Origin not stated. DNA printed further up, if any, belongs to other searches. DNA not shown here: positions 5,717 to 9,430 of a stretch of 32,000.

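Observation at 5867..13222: Seven-kb co-directional gene train of unknown function: Zn-ribbon trio, ATPase, TM protein, paralog pair, 1137-aa giant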

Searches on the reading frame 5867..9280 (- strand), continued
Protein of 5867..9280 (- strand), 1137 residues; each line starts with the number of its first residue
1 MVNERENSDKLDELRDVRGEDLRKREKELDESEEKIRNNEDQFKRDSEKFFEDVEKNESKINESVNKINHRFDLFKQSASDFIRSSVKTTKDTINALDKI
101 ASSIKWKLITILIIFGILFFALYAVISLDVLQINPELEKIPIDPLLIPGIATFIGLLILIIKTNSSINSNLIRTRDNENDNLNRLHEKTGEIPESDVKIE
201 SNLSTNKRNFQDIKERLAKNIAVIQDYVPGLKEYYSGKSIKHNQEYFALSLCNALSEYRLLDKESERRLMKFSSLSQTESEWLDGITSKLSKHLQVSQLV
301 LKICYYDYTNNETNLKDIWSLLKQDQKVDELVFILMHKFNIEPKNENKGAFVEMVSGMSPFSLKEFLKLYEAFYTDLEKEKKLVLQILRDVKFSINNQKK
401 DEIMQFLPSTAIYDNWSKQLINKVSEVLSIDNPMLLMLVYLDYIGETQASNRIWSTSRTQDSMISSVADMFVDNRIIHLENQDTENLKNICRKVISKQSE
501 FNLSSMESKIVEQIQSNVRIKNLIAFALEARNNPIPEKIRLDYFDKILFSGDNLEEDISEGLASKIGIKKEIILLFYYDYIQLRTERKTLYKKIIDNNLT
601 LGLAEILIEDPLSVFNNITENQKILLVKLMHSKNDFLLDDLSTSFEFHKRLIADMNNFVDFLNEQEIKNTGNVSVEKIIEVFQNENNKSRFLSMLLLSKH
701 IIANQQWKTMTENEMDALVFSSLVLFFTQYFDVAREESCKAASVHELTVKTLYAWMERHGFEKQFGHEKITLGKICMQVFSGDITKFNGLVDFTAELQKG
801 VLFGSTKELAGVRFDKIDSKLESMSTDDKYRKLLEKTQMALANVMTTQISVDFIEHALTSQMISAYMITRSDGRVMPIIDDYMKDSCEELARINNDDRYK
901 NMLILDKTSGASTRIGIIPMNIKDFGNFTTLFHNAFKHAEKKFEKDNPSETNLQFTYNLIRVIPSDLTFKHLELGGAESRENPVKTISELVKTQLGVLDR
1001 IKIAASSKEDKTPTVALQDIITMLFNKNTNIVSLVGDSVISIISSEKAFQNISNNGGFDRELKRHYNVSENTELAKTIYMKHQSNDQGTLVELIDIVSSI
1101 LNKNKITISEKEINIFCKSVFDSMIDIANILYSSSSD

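Call 48: fold_search(model_id=the predicted structure, library=pdb)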
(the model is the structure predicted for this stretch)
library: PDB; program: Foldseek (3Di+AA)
matches with E <= 10: 55; with E <= 0.001: 0
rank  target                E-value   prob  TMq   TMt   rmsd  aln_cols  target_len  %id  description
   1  2xm3_D                8.5e-01  0.75  0.07  0.39   9.2       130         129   12  Deinococcus radiodurans ISDra2 Transposase Left end DNA complex (released 2010-10-13)
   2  3aqp_A                8.5e-01  0.05  0.06  0.08  27.5       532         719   10  Crystal structure of SecDF, a translocon-associated membrane protein, from Thermus thrmophilus (released 2011-05-18)
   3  2xm3_C                9.6e-01  0.69  0.07  0.38   7.8       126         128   11  Deinococcus radiodurans ISDra2 Transposase Left end DNA complex (released 2010-10-13)
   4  2ec2_F                1.3e+00  0.72  0.07  0.40   8.3       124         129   14  Crystal structure of transposase from Sulfolobus tokodaii (released 2007-02-27)
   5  2ec2_E                1.3e+00  0.57  0.07  0.36   8.5       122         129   13  Crystal structure of transposase from Sulfolobus tokodaii (released 2007-02-27)
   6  2xm3_B                1.4e+00  0.63  0.07  0.39   8.0       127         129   11  Deinococcus radiodurans ISDra2 Transposase Left end DNA complex (released 2010-10-13)
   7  2xqc_D                1.4e+00  0.63  0.07  0.38   7.0       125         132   11  DEINOCOCCUS RADIODURANS ISDRA2 TRANSPOSASE COMPLEXED WITH LEFT END RECOGNITION AND CLEAVAGE SITE AND ZN (released 2010-10-13)
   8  2vjv_A                1.4e+00  0.72  0.07  0.43   8.8       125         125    9  Crystal structure of the IS608 transposase in complex with left end 26-mer DNA hairpin and a 6-mer DNA representing th (released 2008-02-19)
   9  2f4f_A                1.6e+00  0.63  0.07  0.39   9.4       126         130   11  Crystal structure of IS200 transposase (released 2005-12-13)
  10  2xma_A                1.6e+00  0.57  0.07  0.37   7.0       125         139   11  DEINOCOCCUS RADIODURANS ISDRA2 TRANSPOSASE RIGHT END DNA COMPLEX (released 2010-10-13)
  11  8bbg_A                1.6e+00  0.10  0.12  0.11  21.2       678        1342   11  Structure of the IFT-A complex; anterograde IFT-A train model (released 2022-12-21)
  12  2xma_B                1.6e+00  0.57  0.07  0.38   7.0       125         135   11  DEINOCOCCUS RADIODURANS ISDRA2 TRANSPOSASE RIGHT END DNA COMPLEX (released 2010-10-13)
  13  2xma_E                1.6e+00  0.57  0.07  0.37   7.0       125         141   11  DEINOCOCCUS RADIODURANS ISDRA2 TRANSPOSASE RIGHT END DNA COMPLEX (released 2010-10-13)
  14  2vic_B                1.7e+00  0.63  0.07  0.40   6.5       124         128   11  CRYSTAL STRUCTURE OF THE ISHP608 TRANSPOSASE IN COMPLEX with Left end 26- mer DNA and manganese (released 2008-02-19)
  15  2vih_B                1.8e+00  0.63  0.07  0.40   7.6       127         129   10  CRYSTAL STRUCTURE OF THE IS608 TRANSPOSASE IN COMPLEX WITH Left END 26-MER DNA (released 2008-02-19)
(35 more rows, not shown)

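Call 51: fold_search(model_id=the predicted structure, library=viral)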
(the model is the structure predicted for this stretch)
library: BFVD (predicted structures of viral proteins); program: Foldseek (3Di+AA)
matches with E <= 10: 76; with E <= 0.001: 0
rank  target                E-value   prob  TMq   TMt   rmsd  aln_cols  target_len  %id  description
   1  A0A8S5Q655            2.9e-03  0.47  0.09  0.08  58.1      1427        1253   10  Minor tail protein (Fragment) [Siphoviridae sp. ctShp28]
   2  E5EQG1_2              3.9e-02  0.15  0.07  0.08  61.6       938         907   13  (no name in the UniProt tables at hand)
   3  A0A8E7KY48            2.7e-01  0.05  0.07  0.06  56.6      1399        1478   10  (no name in the UniProt tables at hand)
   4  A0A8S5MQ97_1          3.4e-01  0.06  0.06  0.08  42.5       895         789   11  Tape measure domain protein [Siphoviridae sp. ctaLC6]
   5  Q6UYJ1                3.8e-01  0.09  0.07  0.09  42.6       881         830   10  Tape measure protein [Burkholderia phage BcepNazgul]
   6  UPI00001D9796         5.4e-01  0.99  0.07  0.54   4.9       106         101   11  (no name look-up for this kind of identifier)
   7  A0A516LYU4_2          5.7e-01  0.06  0.08  0.09  47.4      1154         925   10  (no name in the UniProt tables at hand)
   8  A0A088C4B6            5.7e-01  0.04  0.07  0.06  58.7      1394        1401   12  (no name in the UniProt tables at hand)
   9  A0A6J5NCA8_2          6.4e-01  0.04  0.08  0.07  48.4      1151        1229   10  Large polyvalent protein associated domain-containing protein [uncultured Caudovirales phage]
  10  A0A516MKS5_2          8.1e-01  0.04  0.08  0.08  45.2      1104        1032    9  (no name in the UniProt tables at hand)
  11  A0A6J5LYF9            1.1e+00  0.04  0.06  0.07  37.1       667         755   12  LT_GEWL domain containing protein [uncultured Caudovirales phage]
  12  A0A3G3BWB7            1.1e+00  0.02  0.06  0.06  43.9      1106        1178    9  Tail tape measure protein [Bacillus phage vB_BboS-125]
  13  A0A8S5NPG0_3          1.3e+00  0.03  0.07  0.07  60.9      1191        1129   11  Crystallin beta/gamma motif-containing protein [Myoviridae sp. ct2th6]
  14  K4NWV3                1.3e+00  0.02  0.06  0.07  51.6      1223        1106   12  Structural protein [Sulfolobales Mexican rod-shaped virus 1]
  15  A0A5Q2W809            1.4e+00  0.06  0.05  0.06  37.0       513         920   12  (no name in the UniProt tables at hand)
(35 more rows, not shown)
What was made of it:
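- Tried and rejected: It gave nothing significant: weak, non-significant hits of a segment of about 125 residues to IS200-type transposases, E about 1 (calls 48, 51).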

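Call 59: search_protein_families(library=pfam, proteins=[L028:374-799:+, L031:3848-5026:+], max_evalue=0.1)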
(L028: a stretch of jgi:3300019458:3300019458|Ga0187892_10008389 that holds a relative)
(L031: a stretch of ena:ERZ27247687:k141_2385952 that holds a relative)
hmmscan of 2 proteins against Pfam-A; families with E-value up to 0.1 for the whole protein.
L028:374-799:+ (141 aa): 0 families

L031:3848-5026:+ (392 aa): 0 families

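Call 82: find_encoding_contigs(protein=P0129, flank=10000, max_places=2)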
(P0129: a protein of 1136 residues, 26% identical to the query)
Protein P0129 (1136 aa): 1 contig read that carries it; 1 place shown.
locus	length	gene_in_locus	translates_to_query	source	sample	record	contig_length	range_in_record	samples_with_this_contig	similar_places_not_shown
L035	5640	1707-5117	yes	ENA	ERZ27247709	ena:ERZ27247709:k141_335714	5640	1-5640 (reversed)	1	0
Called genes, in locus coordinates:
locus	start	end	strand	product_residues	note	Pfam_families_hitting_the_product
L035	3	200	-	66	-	?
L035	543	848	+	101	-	-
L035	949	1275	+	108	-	-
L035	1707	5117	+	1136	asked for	-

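Call 83: find_encoding_contigs(protein=P0133, flank=10000, max_places=2)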
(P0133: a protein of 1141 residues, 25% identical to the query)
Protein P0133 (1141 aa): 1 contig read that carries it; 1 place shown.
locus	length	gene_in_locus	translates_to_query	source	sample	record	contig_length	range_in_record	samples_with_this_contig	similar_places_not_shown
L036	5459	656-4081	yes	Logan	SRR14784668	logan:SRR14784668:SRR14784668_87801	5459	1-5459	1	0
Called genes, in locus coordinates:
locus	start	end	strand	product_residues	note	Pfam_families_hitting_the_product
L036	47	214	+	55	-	-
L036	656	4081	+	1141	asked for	-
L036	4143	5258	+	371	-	-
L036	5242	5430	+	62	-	-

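Call 92: list_cluster_members(proteins=[P0123, P0124, P0126, P0128, P0130, P0131, P0132, P0134, P0135, P0136])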
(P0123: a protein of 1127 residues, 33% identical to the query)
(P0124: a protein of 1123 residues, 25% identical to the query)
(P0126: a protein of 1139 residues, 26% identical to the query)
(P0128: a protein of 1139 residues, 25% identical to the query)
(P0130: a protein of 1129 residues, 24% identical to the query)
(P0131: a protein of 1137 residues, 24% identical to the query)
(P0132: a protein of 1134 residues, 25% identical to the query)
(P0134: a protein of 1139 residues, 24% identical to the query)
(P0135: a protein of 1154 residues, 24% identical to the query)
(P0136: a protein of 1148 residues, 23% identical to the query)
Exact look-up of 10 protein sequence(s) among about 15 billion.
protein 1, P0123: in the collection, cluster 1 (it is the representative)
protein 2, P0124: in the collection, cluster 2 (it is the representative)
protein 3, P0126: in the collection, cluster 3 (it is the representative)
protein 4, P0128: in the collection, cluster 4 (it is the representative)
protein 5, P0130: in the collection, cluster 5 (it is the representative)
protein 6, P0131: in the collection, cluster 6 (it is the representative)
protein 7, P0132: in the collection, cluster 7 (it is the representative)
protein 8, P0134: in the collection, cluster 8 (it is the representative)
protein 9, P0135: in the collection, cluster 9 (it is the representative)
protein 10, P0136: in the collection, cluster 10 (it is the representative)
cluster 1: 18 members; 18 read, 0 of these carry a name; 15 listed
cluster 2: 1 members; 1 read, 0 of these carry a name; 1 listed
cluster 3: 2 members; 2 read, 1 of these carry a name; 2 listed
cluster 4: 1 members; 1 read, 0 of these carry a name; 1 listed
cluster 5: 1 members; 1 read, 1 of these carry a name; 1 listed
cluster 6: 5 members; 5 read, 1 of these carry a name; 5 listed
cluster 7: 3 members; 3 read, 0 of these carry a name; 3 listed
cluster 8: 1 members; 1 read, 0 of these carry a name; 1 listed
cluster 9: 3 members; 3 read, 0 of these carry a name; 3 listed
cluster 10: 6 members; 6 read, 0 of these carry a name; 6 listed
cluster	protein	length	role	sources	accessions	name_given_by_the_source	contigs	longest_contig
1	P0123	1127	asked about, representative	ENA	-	-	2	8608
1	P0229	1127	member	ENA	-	-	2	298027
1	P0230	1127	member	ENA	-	-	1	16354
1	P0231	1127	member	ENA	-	-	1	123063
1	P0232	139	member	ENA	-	-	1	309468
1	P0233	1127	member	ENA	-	-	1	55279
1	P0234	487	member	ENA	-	-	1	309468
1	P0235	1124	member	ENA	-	-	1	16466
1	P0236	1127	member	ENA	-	-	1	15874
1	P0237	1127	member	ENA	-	-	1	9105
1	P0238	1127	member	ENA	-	-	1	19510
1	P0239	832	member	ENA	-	-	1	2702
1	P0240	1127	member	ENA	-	-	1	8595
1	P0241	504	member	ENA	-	-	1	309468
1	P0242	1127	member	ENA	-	-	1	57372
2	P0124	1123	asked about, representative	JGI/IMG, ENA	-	-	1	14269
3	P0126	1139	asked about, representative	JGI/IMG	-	hypothetical protein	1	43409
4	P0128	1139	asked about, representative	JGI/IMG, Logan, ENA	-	-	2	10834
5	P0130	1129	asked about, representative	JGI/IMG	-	hypothetical protein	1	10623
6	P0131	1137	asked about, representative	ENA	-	-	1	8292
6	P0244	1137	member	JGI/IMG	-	hypothetical protein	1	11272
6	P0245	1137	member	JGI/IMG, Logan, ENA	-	-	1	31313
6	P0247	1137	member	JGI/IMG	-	-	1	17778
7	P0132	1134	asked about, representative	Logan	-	-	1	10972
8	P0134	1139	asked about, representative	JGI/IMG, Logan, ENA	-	-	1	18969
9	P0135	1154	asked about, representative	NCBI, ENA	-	-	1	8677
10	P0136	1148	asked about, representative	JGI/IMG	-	-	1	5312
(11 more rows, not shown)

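Call 93: find_encoding_contigs(protein=P0229, flank=10000, max_places=2)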
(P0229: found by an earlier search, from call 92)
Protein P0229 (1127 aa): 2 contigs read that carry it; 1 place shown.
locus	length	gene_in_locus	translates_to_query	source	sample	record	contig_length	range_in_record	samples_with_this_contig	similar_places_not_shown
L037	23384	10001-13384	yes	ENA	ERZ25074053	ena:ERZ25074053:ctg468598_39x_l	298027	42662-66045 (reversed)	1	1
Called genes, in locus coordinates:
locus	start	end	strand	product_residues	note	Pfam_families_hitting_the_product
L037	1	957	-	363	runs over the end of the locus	PF13565:HTH_32 (weak), PF13358:DDE_3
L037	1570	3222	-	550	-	-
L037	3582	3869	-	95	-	-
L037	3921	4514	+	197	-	PF10386:DUF2441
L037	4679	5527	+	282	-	PF00753:Lactamase_B (weak)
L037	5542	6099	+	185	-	-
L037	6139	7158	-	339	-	PF13565:HTH_32 (weak), PF13358:DDE_3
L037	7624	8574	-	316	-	-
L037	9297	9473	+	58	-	-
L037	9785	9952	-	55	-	-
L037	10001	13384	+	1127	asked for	-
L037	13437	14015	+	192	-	-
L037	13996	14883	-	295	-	-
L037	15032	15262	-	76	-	-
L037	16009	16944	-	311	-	PF01555:N6_N4_Mtase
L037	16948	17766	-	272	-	PF02963:EcoRI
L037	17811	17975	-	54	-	PF04014:MazE_antitoxin (weak)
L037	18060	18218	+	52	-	-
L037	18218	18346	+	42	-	-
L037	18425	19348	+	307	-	PF03050:DDE_Tnp_IS66 (faint), PF00665:rve (weak), PF13610:DDE_Tnp_IS240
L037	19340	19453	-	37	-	-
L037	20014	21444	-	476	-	PF18862:ApeA_NTD1, PF18739:HEPN_Apea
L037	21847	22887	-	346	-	PF03050:DDE_Tnp_IS66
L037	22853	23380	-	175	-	-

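Call 94: find_encoding_contigs(protein=P0245, flank=10000, max_places=2)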
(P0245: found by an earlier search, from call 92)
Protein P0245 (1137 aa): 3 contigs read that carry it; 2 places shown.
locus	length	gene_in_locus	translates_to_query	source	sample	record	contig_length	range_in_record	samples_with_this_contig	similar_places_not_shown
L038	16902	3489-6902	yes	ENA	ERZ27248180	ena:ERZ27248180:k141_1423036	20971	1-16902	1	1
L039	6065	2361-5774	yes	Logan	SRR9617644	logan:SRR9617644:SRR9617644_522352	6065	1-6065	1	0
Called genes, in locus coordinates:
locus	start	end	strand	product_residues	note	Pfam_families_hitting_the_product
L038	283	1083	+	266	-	PF01261:AP_endonuc_2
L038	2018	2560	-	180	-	-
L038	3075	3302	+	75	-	-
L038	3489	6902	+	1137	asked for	-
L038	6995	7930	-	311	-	PF00571:CBS (faint)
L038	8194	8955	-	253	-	-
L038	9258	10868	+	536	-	-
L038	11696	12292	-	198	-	-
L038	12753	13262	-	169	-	PF12838:Fer4_7 (faint), PF13187:Fer4_9 (faint), PF14697:Fer4_21 (faint), PF12797:Fer4_2 (faint), PF13247:Fer4_11, PF25160:LdpA_Fe-S-bd (weak), PF00037:Fer4, PF12837:Fer4_6 (weak), +1 more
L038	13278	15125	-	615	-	PF02730:AFOR_N, PF01314:AFOR_C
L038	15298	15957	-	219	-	PF02887:PK_C (faint)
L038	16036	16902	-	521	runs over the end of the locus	PF13085:Fer2_3, PF13237:Fer4_10 (weak), PF13183:Fer4_8, PF13187:Fer4_9 (weak), PF13534:Fer4_17 (weak), PF02754:CCG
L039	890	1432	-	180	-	-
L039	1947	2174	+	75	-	-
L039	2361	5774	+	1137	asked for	-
